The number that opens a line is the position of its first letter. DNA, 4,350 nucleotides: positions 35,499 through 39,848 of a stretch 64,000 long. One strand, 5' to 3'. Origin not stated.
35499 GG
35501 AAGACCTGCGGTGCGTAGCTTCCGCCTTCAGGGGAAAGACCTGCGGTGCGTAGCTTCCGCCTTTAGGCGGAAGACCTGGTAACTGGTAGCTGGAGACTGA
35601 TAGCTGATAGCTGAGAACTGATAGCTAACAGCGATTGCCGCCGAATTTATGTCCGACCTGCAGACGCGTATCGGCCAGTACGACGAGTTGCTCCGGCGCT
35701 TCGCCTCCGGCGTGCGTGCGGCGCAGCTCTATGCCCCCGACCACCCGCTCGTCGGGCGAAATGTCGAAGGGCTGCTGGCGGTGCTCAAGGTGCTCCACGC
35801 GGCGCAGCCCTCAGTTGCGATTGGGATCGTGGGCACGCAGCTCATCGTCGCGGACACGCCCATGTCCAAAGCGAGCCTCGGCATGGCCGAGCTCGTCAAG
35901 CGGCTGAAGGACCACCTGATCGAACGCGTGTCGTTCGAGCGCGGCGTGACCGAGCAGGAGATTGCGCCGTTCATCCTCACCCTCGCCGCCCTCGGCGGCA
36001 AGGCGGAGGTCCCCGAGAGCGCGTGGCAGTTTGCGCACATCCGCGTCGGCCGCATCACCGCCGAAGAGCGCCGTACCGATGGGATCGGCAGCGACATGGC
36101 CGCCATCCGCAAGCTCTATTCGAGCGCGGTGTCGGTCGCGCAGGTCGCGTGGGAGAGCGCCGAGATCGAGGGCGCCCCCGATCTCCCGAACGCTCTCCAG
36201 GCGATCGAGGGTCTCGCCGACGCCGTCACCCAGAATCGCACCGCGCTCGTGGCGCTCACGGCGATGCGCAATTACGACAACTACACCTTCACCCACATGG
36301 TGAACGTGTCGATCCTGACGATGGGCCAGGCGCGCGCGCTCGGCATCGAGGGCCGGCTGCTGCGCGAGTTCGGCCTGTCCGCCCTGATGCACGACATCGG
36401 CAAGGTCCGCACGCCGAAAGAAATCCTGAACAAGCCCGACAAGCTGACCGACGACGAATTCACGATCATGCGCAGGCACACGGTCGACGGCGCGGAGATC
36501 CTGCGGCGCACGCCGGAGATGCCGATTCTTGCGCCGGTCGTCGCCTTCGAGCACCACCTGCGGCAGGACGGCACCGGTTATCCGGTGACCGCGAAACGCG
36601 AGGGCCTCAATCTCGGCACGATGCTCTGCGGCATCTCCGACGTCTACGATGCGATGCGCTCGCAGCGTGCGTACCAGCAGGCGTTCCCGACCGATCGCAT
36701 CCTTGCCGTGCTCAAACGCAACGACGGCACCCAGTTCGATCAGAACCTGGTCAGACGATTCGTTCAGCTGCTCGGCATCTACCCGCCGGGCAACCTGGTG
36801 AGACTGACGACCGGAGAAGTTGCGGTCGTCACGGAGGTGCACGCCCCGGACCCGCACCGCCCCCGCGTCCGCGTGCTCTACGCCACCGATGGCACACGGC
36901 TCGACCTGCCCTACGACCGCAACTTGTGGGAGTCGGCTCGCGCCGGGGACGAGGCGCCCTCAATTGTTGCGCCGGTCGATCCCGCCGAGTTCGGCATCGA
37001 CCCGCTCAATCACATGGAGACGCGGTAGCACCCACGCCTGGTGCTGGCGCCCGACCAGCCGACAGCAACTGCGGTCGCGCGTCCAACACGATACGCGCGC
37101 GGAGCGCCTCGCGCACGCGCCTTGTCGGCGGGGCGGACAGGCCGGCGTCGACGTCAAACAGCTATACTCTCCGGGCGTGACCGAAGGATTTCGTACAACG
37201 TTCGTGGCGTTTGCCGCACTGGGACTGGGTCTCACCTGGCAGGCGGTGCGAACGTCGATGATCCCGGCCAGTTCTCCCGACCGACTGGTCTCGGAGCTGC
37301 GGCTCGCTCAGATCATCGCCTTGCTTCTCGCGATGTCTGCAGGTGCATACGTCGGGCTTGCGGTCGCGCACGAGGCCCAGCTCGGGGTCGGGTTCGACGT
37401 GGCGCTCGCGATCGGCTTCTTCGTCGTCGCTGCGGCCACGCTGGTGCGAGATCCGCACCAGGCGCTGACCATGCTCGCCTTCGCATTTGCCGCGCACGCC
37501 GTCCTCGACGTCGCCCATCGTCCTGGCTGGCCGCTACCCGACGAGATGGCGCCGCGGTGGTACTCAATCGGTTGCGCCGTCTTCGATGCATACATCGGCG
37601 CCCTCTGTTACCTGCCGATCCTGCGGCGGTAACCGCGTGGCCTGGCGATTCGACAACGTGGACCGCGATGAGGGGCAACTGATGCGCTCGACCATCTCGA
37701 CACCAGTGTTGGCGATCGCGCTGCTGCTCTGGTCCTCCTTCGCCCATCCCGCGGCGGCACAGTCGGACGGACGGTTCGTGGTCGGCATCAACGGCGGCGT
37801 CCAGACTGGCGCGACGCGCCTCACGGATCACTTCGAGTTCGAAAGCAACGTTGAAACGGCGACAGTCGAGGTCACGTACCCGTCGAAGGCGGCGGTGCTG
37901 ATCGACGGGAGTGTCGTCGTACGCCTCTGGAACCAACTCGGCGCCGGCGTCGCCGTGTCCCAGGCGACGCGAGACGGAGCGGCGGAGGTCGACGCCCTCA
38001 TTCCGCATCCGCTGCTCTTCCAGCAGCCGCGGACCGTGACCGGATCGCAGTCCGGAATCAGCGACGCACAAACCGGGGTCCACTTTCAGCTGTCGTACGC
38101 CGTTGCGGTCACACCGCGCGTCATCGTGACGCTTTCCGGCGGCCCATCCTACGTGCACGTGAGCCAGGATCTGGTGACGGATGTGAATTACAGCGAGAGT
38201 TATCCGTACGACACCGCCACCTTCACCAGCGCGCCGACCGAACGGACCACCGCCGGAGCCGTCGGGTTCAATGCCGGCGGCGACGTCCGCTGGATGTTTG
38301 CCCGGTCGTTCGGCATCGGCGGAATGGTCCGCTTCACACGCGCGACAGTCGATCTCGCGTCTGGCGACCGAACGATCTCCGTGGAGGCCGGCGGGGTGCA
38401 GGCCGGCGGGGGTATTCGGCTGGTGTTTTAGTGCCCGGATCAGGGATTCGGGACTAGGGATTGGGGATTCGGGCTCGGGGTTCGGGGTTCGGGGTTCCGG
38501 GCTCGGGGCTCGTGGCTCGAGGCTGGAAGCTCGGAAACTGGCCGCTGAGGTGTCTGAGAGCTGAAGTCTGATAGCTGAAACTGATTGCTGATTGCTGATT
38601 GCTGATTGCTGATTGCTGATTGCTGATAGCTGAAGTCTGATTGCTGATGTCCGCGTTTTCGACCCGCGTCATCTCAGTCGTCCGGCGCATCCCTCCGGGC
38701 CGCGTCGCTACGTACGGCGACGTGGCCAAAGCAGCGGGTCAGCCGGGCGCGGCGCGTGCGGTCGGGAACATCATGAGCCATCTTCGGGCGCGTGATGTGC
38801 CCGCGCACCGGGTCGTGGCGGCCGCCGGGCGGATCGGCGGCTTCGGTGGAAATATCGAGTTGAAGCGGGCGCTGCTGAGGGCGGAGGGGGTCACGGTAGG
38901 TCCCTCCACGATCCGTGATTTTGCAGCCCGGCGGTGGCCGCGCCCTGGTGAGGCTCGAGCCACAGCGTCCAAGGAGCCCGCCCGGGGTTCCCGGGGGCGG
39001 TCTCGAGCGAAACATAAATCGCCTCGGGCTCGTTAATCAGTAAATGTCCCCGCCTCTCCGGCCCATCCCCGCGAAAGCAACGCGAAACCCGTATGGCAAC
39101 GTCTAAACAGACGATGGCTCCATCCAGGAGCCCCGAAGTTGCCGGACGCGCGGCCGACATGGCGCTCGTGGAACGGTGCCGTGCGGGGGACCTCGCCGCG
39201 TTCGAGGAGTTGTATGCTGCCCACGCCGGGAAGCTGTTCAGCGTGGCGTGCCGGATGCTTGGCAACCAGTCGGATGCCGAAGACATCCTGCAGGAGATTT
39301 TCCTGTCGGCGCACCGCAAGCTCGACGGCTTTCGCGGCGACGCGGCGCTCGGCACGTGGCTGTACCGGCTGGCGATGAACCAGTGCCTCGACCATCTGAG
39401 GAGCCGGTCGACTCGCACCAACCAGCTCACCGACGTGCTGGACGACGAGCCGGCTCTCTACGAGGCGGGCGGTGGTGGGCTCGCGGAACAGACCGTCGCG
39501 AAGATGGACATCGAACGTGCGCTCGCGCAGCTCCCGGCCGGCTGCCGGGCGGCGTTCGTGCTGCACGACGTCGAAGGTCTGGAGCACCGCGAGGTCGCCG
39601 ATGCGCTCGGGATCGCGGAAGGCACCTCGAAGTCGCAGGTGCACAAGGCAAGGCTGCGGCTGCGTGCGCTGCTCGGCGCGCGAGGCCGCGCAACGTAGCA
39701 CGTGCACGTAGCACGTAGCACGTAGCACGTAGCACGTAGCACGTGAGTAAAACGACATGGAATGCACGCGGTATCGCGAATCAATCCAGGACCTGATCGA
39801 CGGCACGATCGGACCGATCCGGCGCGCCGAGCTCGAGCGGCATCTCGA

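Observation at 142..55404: A multi-family heptanucleotide tandem-repeat system occupies nearly every native intergenic spacer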

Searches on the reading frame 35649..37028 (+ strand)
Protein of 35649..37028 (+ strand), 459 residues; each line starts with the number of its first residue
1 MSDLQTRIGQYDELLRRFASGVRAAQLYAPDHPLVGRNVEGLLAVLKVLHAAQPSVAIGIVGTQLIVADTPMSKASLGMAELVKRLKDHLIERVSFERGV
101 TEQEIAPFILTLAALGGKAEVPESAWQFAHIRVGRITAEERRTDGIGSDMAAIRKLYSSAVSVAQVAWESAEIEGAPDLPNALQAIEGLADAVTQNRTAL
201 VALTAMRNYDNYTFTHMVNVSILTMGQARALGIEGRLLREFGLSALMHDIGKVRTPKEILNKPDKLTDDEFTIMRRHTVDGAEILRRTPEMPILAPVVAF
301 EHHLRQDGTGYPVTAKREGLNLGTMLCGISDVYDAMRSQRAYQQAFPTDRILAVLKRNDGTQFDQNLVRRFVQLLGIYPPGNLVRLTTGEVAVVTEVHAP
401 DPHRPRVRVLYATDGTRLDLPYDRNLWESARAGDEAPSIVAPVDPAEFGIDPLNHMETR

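Call 9: search_protein_families(library=ncbifam, proteins=[window:35649-37028:+])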
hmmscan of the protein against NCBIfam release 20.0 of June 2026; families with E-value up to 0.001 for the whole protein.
window:35649-37028:+ (459 aa): 2 families
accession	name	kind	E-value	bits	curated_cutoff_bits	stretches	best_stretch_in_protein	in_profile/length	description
NF053512.1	nitric_RR_NosR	exception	9.2e-21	74.3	400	1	196-377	177-356/422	response regulator c-di-GMP phosphodiesterase, NosR family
TIGR00277.1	HDIG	domain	3.5e-09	36.4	27.6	1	210-300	2-80/84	HDIG domain-containing metalloprotein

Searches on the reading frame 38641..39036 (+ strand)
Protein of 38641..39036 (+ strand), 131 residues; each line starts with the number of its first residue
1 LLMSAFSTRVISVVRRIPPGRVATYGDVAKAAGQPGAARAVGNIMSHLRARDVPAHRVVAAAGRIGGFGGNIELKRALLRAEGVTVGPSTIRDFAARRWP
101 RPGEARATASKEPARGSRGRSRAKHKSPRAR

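Call 52: search_protein_families(library=pfam, proteins=[window:38641-39036:+], max_evalue=0.001)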
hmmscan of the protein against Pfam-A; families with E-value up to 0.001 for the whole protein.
window:38641-39036:+ (131 aa): 1 family
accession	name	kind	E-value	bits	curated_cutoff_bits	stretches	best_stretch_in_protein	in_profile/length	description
PF01035.26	DNA_binding_1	-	1.6e-27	95.6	27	1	6-84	2-81/81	6-O-methylguanine DNA methyltransferase, DNA binding domain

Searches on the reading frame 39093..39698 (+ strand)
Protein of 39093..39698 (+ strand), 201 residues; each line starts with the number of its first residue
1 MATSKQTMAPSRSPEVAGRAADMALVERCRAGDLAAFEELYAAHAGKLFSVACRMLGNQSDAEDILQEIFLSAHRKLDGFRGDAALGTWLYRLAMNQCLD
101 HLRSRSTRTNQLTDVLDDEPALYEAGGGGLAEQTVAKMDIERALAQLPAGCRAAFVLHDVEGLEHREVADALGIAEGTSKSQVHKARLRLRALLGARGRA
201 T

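Call 52: search_protein_families(library=pfam, proteins=[window:39093-39698:+], max_evalue=0.001)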
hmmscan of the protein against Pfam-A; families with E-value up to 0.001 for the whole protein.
window:39093-39698:+ (201 aa): 4 families
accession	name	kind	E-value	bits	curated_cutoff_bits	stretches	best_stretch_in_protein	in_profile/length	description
PF04542.20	Sigma70_r2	-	5.8e-19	68.1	24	1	40-106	1-69/71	Sigma-70 region 2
PF08281.18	Sigma70_r4_2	-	2.6e-16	59.4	25.7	1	138-190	2-54/54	Sigma-70, region 4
PF04545.22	Sigma70_r4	-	5.3e-07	29.5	24.1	1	143-192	1-50/50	Sigma-70, region 4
PF07638.17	Sigma70_ECF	-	0.00054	20.4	21.1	0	25-191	7-180/185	ECF sigma factor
